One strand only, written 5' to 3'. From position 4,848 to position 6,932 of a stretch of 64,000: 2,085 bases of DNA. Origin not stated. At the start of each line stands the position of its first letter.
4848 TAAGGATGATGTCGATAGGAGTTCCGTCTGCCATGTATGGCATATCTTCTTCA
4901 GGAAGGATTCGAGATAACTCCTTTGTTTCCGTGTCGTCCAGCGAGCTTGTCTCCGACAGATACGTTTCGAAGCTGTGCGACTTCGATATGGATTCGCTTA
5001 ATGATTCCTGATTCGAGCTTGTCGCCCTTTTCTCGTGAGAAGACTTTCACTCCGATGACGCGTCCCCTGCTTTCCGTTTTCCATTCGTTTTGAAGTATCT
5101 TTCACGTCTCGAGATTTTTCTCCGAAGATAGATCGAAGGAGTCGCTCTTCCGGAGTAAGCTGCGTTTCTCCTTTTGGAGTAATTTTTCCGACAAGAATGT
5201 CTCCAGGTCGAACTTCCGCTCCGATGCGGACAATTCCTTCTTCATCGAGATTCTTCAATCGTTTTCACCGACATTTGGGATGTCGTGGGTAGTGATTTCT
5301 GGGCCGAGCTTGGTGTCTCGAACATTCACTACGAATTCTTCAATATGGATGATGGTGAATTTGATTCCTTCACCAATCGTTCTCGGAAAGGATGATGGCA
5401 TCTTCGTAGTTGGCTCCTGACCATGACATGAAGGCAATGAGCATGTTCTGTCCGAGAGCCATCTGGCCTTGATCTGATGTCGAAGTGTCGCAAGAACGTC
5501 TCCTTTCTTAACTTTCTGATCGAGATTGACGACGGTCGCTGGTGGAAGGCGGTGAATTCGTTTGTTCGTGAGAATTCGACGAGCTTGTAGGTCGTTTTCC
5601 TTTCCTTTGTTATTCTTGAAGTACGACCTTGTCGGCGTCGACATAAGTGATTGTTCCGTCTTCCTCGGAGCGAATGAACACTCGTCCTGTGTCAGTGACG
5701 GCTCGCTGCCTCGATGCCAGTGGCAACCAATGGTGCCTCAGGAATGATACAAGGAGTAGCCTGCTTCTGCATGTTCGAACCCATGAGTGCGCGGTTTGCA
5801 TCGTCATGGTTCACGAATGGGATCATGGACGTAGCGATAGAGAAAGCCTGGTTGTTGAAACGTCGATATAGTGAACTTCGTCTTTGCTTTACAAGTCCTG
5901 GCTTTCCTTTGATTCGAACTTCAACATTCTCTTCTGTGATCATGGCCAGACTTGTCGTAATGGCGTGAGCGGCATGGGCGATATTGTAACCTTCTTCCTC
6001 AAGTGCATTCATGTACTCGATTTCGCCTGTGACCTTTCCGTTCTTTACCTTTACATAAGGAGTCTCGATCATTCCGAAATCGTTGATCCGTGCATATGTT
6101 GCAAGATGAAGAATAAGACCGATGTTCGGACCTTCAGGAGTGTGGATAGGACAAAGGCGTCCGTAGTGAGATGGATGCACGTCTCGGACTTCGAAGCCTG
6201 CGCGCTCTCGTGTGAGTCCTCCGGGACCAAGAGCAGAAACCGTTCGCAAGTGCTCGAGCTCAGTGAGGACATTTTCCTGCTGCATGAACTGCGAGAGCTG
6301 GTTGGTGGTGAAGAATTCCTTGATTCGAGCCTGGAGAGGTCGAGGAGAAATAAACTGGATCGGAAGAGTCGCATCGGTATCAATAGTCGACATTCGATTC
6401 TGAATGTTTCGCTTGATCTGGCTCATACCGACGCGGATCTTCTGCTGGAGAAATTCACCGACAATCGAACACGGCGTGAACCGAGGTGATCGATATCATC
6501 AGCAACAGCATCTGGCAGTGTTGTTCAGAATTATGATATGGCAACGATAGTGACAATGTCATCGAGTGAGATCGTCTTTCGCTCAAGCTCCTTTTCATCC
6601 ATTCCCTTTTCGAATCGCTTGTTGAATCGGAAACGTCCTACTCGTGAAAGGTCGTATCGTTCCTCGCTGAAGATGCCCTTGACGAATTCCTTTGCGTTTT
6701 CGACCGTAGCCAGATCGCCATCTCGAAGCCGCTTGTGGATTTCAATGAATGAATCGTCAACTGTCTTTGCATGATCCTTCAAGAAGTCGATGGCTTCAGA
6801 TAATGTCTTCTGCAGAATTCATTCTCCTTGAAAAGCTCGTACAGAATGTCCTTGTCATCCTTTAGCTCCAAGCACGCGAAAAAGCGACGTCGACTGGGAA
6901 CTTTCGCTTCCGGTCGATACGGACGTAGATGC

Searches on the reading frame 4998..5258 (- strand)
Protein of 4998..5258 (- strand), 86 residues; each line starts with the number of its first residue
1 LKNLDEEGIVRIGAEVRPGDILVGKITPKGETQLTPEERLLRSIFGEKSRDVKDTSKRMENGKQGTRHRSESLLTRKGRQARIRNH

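Call 83: search_protein_families(library=pfam, proteins=[window:4998-5258:-], max_evalue=0.001)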
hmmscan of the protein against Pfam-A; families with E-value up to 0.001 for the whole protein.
window:4998-5258:- (86 aa): 1 family
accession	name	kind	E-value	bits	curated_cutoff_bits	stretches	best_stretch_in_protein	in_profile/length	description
PF00562.33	RNA_pol_Rpb2_6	-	6.8e-13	48.9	23.4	1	2-66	134-192/373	RNA polymerase Rpb2, domain 6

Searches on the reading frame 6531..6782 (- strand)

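Call 83: search_protein_families(library=pfam, proteins=[window:6531-6782:-], max_evalue=0.001)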
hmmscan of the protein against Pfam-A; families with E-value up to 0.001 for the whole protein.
window:6531-6782:- (83 aa): 1 family
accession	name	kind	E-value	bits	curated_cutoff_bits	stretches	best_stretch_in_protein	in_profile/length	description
PF04561.19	RNA_pol_Rpb2_2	-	1.8e-05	24.9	21.7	1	6-63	97-152/190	RNA polymerase Rpb2, domain 2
